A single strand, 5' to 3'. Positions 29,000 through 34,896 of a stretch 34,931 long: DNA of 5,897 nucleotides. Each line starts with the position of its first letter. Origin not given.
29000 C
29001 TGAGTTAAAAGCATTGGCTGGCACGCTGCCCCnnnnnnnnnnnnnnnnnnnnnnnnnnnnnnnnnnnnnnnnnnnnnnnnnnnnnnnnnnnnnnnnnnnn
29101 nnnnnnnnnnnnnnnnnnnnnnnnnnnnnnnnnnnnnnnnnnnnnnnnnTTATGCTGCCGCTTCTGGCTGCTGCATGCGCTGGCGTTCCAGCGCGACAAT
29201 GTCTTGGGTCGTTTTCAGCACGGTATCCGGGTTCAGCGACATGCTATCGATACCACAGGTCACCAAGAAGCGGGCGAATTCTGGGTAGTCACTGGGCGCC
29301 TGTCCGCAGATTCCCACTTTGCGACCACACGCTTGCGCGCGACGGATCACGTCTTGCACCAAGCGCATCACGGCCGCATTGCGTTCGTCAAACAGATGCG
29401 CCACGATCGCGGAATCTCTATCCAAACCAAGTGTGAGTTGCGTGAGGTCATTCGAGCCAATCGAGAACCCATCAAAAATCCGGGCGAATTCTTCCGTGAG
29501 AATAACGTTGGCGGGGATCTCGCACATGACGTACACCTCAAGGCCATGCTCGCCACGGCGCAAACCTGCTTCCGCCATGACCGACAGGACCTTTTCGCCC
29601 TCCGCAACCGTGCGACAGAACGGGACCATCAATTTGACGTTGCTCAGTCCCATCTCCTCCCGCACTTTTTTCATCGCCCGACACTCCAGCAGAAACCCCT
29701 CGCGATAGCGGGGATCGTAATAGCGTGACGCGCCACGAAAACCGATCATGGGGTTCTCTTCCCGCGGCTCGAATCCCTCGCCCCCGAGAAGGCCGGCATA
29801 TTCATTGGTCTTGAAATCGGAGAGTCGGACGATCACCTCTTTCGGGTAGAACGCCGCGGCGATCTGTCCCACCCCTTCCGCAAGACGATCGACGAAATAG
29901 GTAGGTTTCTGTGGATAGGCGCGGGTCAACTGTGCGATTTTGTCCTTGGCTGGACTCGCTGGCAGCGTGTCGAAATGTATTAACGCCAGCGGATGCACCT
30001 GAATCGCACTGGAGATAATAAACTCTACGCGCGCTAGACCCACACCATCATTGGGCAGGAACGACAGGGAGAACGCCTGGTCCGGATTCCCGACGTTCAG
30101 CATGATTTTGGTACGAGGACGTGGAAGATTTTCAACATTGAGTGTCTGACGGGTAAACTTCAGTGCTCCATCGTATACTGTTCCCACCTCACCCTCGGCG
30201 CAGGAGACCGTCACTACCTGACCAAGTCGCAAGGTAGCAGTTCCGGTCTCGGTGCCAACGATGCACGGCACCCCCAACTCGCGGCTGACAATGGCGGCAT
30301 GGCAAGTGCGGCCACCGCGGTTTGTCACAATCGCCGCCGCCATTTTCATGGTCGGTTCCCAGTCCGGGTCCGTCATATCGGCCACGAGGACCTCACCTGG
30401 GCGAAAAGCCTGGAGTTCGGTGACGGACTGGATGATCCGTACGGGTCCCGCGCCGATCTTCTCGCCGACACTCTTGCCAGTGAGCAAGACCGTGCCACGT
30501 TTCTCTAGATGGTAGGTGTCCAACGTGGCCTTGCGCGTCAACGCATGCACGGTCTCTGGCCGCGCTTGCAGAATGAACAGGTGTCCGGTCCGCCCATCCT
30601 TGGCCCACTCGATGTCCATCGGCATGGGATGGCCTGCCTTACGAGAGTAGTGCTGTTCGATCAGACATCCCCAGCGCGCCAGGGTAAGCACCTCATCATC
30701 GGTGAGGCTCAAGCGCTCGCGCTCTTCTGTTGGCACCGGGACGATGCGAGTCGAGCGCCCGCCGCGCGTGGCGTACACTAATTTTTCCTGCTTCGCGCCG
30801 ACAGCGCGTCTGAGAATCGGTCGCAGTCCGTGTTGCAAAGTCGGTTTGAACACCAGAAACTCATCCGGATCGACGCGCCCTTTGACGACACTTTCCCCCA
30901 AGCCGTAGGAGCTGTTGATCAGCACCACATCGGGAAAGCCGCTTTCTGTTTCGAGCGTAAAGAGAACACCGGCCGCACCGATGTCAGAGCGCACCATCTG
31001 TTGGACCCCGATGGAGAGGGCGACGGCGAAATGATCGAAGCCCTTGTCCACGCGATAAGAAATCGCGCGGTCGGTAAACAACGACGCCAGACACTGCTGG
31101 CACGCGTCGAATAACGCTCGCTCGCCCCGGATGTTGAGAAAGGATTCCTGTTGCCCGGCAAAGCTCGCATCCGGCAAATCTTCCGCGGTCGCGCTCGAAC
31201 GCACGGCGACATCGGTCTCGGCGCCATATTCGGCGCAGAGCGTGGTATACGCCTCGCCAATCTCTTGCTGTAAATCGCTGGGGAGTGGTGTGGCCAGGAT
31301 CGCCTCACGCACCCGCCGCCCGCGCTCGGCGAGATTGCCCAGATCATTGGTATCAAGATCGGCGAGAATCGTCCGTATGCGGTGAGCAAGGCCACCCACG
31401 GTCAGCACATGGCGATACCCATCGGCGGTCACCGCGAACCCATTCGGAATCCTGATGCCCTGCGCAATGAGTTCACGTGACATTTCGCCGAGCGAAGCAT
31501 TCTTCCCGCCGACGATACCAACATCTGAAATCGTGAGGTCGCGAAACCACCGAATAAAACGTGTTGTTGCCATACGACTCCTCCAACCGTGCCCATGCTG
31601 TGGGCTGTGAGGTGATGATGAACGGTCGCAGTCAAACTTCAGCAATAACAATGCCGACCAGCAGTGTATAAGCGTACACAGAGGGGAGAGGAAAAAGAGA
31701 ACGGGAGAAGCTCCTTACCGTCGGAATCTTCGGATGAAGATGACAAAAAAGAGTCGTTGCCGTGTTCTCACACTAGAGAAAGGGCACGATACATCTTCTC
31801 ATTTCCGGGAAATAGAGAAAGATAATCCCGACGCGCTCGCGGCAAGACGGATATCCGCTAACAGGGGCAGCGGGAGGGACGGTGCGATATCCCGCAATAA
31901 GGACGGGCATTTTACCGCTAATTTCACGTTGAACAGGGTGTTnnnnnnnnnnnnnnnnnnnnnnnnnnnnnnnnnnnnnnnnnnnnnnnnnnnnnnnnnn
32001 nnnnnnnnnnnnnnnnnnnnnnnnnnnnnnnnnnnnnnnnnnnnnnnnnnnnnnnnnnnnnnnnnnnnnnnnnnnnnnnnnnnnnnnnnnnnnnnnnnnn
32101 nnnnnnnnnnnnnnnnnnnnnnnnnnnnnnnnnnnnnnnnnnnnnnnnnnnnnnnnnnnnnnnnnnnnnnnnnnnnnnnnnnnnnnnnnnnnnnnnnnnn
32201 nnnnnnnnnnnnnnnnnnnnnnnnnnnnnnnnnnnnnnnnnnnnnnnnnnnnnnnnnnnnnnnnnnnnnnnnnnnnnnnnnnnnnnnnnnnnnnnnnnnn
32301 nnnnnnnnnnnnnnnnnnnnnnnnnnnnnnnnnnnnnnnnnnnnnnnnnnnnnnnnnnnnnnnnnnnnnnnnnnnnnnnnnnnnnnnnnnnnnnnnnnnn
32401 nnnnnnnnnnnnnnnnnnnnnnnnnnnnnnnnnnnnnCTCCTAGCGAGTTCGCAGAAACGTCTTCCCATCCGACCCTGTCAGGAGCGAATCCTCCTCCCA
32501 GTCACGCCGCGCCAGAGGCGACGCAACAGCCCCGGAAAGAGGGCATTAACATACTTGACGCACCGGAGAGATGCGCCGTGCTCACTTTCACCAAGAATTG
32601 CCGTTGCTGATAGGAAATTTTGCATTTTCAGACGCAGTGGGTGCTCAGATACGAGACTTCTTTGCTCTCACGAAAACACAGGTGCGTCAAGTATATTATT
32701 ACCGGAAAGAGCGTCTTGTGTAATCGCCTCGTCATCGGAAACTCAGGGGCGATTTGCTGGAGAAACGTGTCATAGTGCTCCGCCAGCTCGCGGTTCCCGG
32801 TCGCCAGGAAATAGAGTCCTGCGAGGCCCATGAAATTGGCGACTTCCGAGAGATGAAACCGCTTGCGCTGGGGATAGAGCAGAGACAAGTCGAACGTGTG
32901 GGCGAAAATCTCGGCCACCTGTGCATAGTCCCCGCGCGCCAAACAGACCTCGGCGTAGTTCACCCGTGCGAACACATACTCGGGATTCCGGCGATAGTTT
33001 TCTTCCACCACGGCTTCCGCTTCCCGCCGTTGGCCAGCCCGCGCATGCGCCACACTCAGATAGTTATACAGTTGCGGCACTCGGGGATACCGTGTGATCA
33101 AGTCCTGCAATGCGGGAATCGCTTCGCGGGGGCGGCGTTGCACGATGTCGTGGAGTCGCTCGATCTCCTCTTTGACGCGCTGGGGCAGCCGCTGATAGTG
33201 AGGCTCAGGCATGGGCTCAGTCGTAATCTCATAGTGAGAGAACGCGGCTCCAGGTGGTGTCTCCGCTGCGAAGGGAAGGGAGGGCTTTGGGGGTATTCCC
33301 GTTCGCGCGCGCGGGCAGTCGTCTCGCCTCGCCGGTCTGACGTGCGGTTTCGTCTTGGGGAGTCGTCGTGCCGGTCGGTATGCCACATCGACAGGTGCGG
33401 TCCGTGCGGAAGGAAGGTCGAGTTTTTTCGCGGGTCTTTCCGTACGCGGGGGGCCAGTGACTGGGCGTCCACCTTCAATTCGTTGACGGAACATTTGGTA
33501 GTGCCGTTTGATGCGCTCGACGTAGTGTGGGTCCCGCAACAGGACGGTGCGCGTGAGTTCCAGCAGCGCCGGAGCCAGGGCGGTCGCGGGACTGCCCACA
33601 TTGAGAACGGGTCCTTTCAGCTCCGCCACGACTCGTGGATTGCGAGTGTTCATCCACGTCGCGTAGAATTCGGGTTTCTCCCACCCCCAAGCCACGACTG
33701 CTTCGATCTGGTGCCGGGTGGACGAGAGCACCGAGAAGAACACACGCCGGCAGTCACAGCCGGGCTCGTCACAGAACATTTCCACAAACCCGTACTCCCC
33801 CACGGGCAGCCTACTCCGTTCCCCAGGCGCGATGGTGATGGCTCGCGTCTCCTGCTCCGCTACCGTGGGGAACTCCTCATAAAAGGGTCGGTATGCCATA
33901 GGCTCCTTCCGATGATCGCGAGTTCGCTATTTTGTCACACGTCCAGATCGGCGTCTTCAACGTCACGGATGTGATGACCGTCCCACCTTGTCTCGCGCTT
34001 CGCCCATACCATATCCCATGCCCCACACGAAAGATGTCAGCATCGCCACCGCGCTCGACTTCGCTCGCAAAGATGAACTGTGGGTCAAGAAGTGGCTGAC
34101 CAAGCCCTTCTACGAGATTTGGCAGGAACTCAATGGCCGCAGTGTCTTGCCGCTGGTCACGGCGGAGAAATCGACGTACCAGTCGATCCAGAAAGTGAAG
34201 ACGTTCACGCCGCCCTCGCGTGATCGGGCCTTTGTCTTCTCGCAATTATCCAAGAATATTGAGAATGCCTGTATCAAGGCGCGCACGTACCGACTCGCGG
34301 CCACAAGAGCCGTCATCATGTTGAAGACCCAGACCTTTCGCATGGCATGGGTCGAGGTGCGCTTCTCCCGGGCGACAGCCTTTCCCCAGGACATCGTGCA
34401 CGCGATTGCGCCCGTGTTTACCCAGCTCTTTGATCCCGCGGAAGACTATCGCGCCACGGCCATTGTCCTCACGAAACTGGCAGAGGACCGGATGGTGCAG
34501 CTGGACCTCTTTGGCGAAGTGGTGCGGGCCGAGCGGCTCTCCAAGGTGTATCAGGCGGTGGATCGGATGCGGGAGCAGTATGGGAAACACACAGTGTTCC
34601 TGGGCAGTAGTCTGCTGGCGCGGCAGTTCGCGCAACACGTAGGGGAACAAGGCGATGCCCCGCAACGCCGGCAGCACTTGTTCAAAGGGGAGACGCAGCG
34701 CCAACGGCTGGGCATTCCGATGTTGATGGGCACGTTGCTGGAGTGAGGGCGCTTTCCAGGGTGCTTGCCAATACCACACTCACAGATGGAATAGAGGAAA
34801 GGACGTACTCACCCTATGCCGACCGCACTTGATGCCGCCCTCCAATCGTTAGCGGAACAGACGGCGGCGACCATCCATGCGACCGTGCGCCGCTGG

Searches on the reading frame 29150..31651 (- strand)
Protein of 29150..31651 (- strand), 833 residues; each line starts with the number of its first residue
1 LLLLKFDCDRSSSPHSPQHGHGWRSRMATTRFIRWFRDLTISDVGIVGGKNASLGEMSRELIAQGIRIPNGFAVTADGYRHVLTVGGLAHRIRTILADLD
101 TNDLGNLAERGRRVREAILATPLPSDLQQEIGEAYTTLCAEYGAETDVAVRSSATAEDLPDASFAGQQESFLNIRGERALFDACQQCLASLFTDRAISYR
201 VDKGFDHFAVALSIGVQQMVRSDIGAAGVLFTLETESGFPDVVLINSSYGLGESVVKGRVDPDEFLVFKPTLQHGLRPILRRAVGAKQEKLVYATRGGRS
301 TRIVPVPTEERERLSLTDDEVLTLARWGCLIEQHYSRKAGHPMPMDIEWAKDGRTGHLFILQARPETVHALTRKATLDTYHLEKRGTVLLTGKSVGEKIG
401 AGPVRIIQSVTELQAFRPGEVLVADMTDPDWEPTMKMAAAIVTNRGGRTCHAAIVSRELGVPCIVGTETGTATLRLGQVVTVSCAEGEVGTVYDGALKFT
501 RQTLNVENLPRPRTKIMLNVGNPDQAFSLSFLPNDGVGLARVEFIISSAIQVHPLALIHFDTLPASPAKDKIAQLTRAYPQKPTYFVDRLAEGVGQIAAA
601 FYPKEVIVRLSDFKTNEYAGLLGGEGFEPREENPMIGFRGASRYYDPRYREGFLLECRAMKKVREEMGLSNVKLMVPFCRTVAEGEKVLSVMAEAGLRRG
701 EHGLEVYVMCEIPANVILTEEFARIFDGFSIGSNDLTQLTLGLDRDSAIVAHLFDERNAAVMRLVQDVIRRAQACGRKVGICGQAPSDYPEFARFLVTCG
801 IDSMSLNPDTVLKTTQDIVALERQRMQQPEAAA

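Call 34: search_protein_families(library=pfam, proteins=[window:29150-31651:-], max_evalue=0.0001)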
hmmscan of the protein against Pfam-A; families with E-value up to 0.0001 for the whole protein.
window:29150-31651:- (833 aa): 3 families
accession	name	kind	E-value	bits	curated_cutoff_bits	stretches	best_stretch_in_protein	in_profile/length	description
PF01326.24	PPDK_N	-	4.2e-119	398.1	27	1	46-375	3-319/328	Pyruvate phosphate dikinase, AMP/ATP-binding domain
PF02896.24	PEP-utilizers_C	-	4.2e-62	210.4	22.8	1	511-819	17-289/293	PEP-utilising enzyme, PEP-binding domain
PF00391.29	PEP-utilizers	-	7.2e-26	90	23.1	1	416-487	1-72/72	PEP-utilising enzyme, mobile domain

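Call 58: find_related_loci(query=window:29150-31651:-, collection=genome_contigs, flank=500)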
Query window:29150-31651:- (833 aa) in genome_contigs; peptide patterns used: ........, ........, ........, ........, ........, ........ (x = any residue, [..] = any of these).
599 stretches matched a pattern (row limit reached: there are more); 591 encode a relative of the query (tblastn E <= 1e-3); the best 80 are kept; 80 distinct loci.
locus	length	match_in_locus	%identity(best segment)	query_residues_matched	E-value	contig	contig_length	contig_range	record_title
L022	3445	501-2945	80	11-828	0e+0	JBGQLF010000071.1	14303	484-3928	MAG: Gemmataceae bacterium isolate OBJ2_061818_050_44 k141_3852313_length_14303_cov_9.0000, whole genome shotgun sequenc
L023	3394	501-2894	76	27-824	0e+0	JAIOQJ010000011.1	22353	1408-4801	MAG: Planctomycetota bacterium isolate LakeFargette_0920_ALND_MAG_58_8 LacPavin_0920_ALND_scaffold_84835, whole genome s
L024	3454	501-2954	76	23-833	0e+0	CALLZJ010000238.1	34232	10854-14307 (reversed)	MAG TPA_asm: uncultured bacterium isolate SRR2107179_bin.10_CONCOCT_v1.1_MAG genome assembly, contig: ERZ794932.427, who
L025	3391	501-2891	74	30-825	0e+0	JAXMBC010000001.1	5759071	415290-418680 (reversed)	MAG: Gemmatales bacterium isolate STL-PLA26 C1.125.fa-1, whole genome shotgun sequence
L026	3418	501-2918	66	26-831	0e+0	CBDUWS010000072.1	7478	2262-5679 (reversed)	MAG TPA_asm: uncultured bacterium isolate SRR22302366_binner12_Refined_50 genome assembly, contig: ERZ25747015.3149, who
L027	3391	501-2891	66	25-822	0e+0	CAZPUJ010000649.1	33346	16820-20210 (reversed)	MAG TPA_asm: uncultured Planctomycetaceae bacterium isolate binchicken_co165_362 genome assembly, contig: k141_2120928,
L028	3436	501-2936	64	6-822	0e+0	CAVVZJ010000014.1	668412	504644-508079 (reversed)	MAG: uncultured Planctomycetales bacterium isolate MFD01721.bin.2.217 genome assembly, contig: contig_38344, whole genom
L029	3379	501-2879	65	31-823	0e+0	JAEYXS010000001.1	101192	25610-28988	MAG: Verrucomicrobia bacterium isolate OH_CBlB_325 k127_955016, whole genome shotgun sequence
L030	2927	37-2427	65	29-825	0e+0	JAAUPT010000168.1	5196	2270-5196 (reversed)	MAG: Nitrospira sp. isolate RL_2_10 NODE_4490_length_5196_cov_1.561057, whole genome shotgun sequence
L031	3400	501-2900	66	25-823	0e+0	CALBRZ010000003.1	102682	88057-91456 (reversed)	MAG TPA_asm: uncultured Planctomycetales bacterium isolate SRR5251193_bin.32_CONCOCT_v1.1_MAG genome assembly, contig: E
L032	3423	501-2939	64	19-832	0e+0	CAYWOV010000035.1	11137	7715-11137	MAG TPA_asm: uncultured Planctomycetaceae bacterium isolate binchicken_co3_535 genome assembly, contig: NODE_19087_lengt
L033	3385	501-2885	65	29-823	0e+0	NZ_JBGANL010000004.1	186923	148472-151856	MAG: Prosthecobacter sp. isolate MAG_MBR_H10.39 MBRH10-39_opera_contig_323, whole genome shotgun sequence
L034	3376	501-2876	65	32-823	0e+0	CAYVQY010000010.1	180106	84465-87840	MAG TPA_asm: uncultured Brevifollis sp. isolate SRP329715_co2_144 genome assembly, contig: NODE_140_length_180106_cov_19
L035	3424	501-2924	66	28-831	0e+0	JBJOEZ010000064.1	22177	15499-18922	MAG: Verrucomicrobiota bacterium isolate riogrande_2019_sw_WHONDRS-S19S_0066_F_bin.58 scaffold_442, whole genome shotgun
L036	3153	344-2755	63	29-832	0e+0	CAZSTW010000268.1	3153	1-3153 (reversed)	MAG TPA_asm: uncultured Planctomycetaceae bacterium isolate binchicken_co298_65 genome assembly, contig: NODE_68799_leng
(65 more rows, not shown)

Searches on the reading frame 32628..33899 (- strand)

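Call 34: search_protein_families(library=pfam, proteins=[window:32628-33899:-], max_evalue=0.0001)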
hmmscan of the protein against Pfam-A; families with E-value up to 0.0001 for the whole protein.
window:32628-33899:- (423 aa): 3 families
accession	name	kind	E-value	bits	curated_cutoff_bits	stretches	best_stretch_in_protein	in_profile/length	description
PF13432.12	TPR_16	-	1.2e-06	29.2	32.7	0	254-289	10-45/65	Tetratricopeptide repeat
PF14559.12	TPR_19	-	2.5e-06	28.1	25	0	254-299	4-49/68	Tetratricopeptide repeat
PF07721.20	TPR_4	-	1.3e-05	25.8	27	0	311-330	3-22/26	Tetratricopeptide repeat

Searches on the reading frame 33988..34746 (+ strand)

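Call 34: search_protein_families(library=pfam, proteins=[window:33988-34746:+], max_evalue=0.0001)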
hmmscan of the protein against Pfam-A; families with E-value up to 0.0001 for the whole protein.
window:33988-34746:+ (252 aa): 1 family
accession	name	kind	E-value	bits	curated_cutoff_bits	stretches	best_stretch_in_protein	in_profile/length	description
PF11799.13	IMS_C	-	8.8e-08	33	20.7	1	65-174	2-109/109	impB/mucB/samB family C-terminal domain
